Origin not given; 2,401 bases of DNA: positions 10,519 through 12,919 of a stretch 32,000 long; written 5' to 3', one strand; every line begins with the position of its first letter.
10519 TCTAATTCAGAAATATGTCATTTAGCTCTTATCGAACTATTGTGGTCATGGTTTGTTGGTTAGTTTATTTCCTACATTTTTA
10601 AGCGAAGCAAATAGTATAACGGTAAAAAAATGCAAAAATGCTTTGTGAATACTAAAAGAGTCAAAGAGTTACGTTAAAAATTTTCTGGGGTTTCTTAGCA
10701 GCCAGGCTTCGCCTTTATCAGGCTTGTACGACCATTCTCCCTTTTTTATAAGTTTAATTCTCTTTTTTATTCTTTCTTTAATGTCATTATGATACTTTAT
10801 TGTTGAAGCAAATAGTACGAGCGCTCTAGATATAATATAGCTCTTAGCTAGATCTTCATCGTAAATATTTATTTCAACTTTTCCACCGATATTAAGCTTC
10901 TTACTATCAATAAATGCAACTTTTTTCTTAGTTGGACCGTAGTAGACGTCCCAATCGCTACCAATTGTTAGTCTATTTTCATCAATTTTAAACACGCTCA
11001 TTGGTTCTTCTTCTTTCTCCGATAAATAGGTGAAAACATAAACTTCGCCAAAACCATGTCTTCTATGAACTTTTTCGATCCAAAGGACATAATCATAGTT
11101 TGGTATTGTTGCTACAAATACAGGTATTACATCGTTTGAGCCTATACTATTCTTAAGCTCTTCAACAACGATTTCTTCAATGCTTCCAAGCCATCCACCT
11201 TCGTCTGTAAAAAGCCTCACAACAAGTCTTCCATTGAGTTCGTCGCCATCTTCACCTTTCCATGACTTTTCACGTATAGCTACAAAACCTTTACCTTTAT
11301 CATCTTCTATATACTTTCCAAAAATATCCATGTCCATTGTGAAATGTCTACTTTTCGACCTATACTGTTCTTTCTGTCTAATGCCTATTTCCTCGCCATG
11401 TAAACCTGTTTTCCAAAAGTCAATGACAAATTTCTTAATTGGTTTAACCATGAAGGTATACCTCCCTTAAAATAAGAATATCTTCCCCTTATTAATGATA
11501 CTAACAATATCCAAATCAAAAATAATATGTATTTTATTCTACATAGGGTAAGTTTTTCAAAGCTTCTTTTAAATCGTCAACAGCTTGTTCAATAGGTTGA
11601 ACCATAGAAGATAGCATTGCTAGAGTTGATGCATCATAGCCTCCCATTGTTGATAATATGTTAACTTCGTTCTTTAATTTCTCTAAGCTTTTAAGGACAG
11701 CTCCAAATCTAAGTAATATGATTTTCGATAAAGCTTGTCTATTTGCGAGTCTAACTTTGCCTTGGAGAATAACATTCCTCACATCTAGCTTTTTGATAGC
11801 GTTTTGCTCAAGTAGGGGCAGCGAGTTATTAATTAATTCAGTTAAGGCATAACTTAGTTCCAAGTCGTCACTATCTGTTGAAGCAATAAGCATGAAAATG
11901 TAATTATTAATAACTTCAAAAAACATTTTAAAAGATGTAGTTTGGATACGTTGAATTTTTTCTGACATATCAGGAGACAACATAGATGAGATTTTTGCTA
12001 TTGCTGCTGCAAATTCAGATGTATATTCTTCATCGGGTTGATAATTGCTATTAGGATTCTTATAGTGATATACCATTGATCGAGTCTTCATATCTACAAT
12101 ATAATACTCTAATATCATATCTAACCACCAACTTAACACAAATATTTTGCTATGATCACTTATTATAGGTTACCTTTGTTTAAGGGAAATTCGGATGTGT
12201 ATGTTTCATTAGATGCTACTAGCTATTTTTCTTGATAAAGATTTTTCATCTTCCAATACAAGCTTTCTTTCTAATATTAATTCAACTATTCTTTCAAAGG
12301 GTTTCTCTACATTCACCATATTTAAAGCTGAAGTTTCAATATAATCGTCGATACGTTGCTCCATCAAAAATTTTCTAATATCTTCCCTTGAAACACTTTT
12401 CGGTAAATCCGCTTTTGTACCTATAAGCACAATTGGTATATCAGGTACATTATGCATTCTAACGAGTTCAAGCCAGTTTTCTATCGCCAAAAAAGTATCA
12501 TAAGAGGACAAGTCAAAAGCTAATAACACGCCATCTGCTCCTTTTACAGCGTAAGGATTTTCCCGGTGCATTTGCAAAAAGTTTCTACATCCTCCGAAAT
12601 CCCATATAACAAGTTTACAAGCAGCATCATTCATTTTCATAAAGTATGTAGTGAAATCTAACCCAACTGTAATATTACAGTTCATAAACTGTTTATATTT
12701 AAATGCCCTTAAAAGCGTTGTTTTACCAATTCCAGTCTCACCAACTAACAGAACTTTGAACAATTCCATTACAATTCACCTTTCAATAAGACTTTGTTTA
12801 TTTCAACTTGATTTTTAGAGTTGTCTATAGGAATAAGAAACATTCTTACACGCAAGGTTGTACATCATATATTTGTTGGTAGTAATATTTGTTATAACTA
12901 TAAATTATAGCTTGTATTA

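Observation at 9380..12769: Co-oriented GTPase - longin/coiled-coil - Tubby/scramblase-like - GTPase relic - membrane protein cluster: candidate archaeal membrane-trafficking module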

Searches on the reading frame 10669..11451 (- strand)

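Call 3: search_protein_families(library=pfam, proteins=[window:10669-11451:-], max_evalue=1)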
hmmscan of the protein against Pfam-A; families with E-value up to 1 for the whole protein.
window:10669-11451:- (260 aa): 1 family
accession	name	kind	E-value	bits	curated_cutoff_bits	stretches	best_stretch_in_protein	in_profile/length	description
PF03834.20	Rad10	-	0.0075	16.6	28.1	1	192-237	20-64/115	Binding domain of DNA repair protein Ercc1 (rad10/Swi10)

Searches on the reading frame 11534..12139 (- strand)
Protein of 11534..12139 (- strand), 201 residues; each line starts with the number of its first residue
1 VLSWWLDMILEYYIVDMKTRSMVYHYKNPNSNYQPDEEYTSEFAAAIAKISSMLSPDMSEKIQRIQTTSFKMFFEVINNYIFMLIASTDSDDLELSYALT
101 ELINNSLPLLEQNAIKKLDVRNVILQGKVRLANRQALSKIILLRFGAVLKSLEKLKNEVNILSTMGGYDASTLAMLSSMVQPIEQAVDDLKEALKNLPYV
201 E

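Call 3: search_protein_families(library=pfam, proteins=[window:11534-12139:-], max_evalue=1)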
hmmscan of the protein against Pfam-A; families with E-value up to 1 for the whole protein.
window:11534-12139:- (201 aa): 3 families
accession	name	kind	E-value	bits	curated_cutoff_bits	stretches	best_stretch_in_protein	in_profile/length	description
PF19036.6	Fuz_longin_1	-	0.045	14.4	26.1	1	36-108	21-92/125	First Longin domain of FUZ, MON1 and HPS1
PF24611.2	Spectrin_Anc-1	-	0.084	13.6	33.2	1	141-191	41-90/115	Nuclear anchorage protein 1, spectrin-like repeat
PF17918.6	TetR_C_15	-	0.21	12.7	26.8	1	1-76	5-81/108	Tetracyclin repressor-like, C-terminal domain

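Call 14: find_homologous_proteins(query=window:11534-12139:-)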
Query window:11534-12139:- (201 aa): 16 proteins with E <= 0.001 among 191 candidates.
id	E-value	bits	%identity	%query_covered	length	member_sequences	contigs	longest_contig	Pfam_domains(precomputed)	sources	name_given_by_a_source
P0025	8.4e-122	422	100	100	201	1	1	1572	-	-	-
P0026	2.2e-115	401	100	97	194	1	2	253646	-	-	-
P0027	6.2e-112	390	96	97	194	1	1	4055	-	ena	-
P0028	2.6e-111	387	96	97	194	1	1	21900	-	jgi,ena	-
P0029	7.1e-110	383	95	97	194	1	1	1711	-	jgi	-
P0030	2.2e-109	381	94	97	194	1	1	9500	-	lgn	-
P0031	2.5e-106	371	89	98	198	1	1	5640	-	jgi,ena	-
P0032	2.9e-106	371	90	98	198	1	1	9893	-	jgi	-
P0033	9.6e-106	369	90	97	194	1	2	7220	-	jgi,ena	-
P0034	1.1e-105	369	91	97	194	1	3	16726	-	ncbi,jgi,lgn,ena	ncbi:MAG: hypothetical protein ACTSXW_02760 [Candidatus Baldrarchaeia archaeon]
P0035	2.1e-103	362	88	97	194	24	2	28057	-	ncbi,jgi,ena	ncbi:MAG: hypothetical protein ACTSV7_07515 [Candidatus Baldrarchaeia archaeon]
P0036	1.2e-102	359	89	97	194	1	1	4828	-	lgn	-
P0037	3.6e-102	358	89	97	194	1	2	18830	-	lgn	-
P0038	4.9e-82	292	97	74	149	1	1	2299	-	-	-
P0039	1.3e-74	268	87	74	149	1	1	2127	-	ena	-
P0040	6.2e-63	230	56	96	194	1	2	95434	-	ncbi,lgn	ncbi:MAG: hypothetical protein ACP6IS_07145 [Candidatus Asgardarchaeia archaeon]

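Call 21: find_encoding_contigs(protein=P0040, flank=6000, max_places=2)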
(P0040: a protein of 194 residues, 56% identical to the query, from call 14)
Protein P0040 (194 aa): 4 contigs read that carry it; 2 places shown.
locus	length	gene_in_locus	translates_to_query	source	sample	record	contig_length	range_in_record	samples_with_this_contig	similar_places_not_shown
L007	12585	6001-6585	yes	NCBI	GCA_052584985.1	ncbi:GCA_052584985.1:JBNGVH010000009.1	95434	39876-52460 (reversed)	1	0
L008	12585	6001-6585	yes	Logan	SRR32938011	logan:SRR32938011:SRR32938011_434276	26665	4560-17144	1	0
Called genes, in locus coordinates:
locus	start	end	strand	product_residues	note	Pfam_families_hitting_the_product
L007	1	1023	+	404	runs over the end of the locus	PF07690:MFS_1, PF12832:MFS_1_like, PF05977:MFS_3 (faint), PF00083:Sugar_tr, PF07690:MFS_1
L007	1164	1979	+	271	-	-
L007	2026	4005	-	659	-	PF00149:Metallophos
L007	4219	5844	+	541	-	-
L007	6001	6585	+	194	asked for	-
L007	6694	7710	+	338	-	PF00005:ABC_tran, PF13304:AAA_21 (weak)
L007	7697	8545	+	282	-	PF01061:ABC2_membrane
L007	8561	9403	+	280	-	PF01061:ABC2_membrane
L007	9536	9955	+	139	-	-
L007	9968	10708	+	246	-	PF23023:Anti-Pycsar_Apyc1 (weak), PF00753:Lactamase_B, PF19583:ODP, PF12706:Lactamase_B_2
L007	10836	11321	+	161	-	PF03551:PadR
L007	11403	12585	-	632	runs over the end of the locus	-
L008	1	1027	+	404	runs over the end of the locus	PF07690:MFS_1, PF12832:MFS_1_like, PF05977:MFS_3 (faint), PF00083:Sugar_tr (weak), PF07690:MFS_1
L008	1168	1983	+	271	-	-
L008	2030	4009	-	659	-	PF00149:Metallophos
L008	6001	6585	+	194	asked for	-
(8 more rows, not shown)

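Call 24: search_protein_representatives(protein=P0026)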
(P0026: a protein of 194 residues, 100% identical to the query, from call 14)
Query: 194 residues. Proteins with E-value up to 0.001 (for the whole library): 8; up to 1e-10: 6; up to 1e-30: 4. The best 8 are listed.
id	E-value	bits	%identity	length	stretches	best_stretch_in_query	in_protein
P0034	2.4e-106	369.2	91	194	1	1-194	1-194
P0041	7.3e-39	149.7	39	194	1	2-192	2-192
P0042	1.3e-38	148.9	40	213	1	1-193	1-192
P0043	3.2e-37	144.4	35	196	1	1-193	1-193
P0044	1.6e-30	122.6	35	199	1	5-193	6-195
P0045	3.8e-11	59.5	35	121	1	1-115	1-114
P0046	2.8e-08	50.2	26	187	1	1-180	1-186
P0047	8.6e-04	35.6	25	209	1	54-192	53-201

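Call 51: predict_structure(alignment_id=A2)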
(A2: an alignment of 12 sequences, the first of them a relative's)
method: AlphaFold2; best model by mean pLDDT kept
length: 194 residues; sequences in the alignment: 12
mean_pLDDT: 86.7   pTM: 0.71
mean pLDDT of the five models: 86.7, 81.0, 80.7, 76.6, 76.6
residues with pLDDT >= 90: 82; 70-90: 102; 50-70: 8; < 50: 2
segments of 3 or more residues with pLDDT < 50: none
pLDDT, mean of each block of 10 residues (from residue 1): 94 93 81 89 81 82 92 94 90 94 94 90 74 82 89 81 83 90 87 56
secondary structure, 60 per line:
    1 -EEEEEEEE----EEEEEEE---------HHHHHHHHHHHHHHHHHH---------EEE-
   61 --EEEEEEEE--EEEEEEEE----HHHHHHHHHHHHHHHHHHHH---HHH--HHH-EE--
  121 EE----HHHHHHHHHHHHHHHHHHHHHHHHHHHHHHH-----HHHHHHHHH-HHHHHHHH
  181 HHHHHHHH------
elements in order: E2-9 E14-20 H30-47 E57-59 E63-70 E73-80 H85-104 H127-157 H163-171 H173-188

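Call 53: fold_search(model_id=the predicted structure, library=pdb)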
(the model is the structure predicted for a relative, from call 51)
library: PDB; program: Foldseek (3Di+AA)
matches with E <= 10: 500; with E <= 0.001: 46
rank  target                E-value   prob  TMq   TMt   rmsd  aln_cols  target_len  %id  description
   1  6owt_S                2.4e-05  1.00  0.50  0.66   6.6       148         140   16  Structure of SIVsmm Nef and SMM tetherin bound to the clathrin adaptor AP-2 complex (released 2019-09-25)
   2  9qpq_L                3.2e-05  1.00  0.45  0.43  24.0       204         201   13  The structure of the COPI leaf bound to GOLPH3 (released 2025-10-22)
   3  4p6z_S                5.9e-05  1.00  0.40  0.51  13.5       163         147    9  Crystal structure of the human BST2 cytoplasmic domain and the HIV-1 Vpu cytoplasmic domain bound to the clathrin adap (released 2014-05-21)
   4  2vgl_S                6.3e-05  1.00  0.46  0.59   6.7       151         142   14  AP2 CLATHRIN ADAPTOR CORE (released 2007-12-25)
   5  6owo_S                7.5e-05  1.00  0.42  0.55   8.1       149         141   11  CRYO-EM STRUCTURE OF PHOSPHORYLATED AP-2 CORE BOUND TO NECAP (released 2019-09-11)
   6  2j3t_C                1.2e-04  1.00  0.38  0.50   4.3       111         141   14  The crystal structure of the bet3-trs33-bet5-trs23 complex. (released 2006-11-22)
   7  6uri_S                1.2e-04  1.00  0.44  0.57   7.1       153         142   12  HIV-1 Nef in complex with the CD4 cytoplasmic domain and the AP2 clathrin adaptor complex (released 2020-07-29)
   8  3tjz_C                1.4e-04  1.00  0.44  0.58   4.0       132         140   14  Crystal Structure of Arf1 Bound to the gamma/zeta-COP Core Complex (released 2012-02-22)
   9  5ldd_D                1.8e-04  1.00  0.38  0.50  10.1       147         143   13  Crystal structure of the heterodimeric GEF Mon1-Ccz1 in complex with Ypt7 (released 2017-01-18)
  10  9qpq_P                2.0e-04  1.00  0.44  0.56   6.9       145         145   14  The structure of the COPI leaf bound to GOLPH3 (released 2025-10-22)
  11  3kye_C                2.4e-04  1.00  0.44  0.68   2.6       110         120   12  Crystal Structure of Roadblock/LC7 Domain from Streptomyces avermitilis (released 2009-12-22)
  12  3cue_A                2.7e-04  1.00  0.43  0.51   8.7       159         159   13  Crystal structure of a TRAPP subassembly activating the Rab Ypt1p (released 2008-07-08)
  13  1j3w_C                3.2e-04  1.00  0.46  0.64   3.1       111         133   13  Structure of Gliding protein-mglB from Thermus Thermophilus HB8 (released 2004-04-13)
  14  5nzu_MODEL_1_D        3.4e-04  1.00  0.41  0.21  23.6       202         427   13  The structure of the COPI coat linkage II (released 2017-06-28)
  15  9rs8_A                3.4e-04  1.00  0.41  0.22   3.2       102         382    7  human Fuzzy-Inturned (released 2025-07-30)
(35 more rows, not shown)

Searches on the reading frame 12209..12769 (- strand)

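Call 3: search_protein_families(library=pfam, proteins=[window:12209-12769:-], max_evalue=1)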
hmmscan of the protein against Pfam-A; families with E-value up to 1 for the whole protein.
window:12209-12769:- (186 aa): 25 families
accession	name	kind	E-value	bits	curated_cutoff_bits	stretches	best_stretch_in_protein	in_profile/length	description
PF00071.28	Ras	-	2.5e-31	108.9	21.6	1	5-166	1-161/162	Ras family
PF08477.19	Roc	-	5.4e-18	65.8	27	1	5-121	1-119/119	Ras of Complex, Roc, domain of DAPkinase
PF00025.27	Arf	-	2.8e-12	46.9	22.3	1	4-142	15-147/174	ADP-ribosylation factor family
PF13401.12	AAA_22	-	8e-05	23.4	27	1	7-26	9-28/130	AAA domain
PF04670.18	Gtr1_RagA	-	0.00014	21.8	22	1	5-150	1-150/232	Gtr1/RagA G protein conserved region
PF10662.15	PduV-EutP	-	0.00033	20.9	21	1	5-28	3-26/143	Ethanolamine utilisation - propanediol utilisation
PF01926.29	MMR_HSR1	-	0.0012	19.3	21.9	1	5-100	1-100/113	50S ribosome-binding GTPase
PF13191.12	AAA_16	-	0.0031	18.5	32.6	1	6-24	27-45/167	AAA ATPase domain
PF05621.17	TniB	-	0.0073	16.2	22.4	1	5-26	37-58/189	Bacterial TniB protein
PF13476.12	AAA_23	-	0.0074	17.4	27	1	7-25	23-41/201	AAA domain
PF05729.18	NACHT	-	0.0076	16.5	26.7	1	6-25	3-22/167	NACHT domain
PF00005.33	ABC_tran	-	0.013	16.5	25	1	6-23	14-31/137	ABC transporter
PF24389.1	ORC-CDC6-like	-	0.015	14.5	27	1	6-28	35-57/571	ORC-CDC6-like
PF20720.3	nSTAND3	-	0.017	15.2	27.2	1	6-32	20-47/155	Novel STAND NTPase 3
PF00503.26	G-alpha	-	0.017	14.7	48.8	0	4-25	22-45/333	G-protein alpha subunit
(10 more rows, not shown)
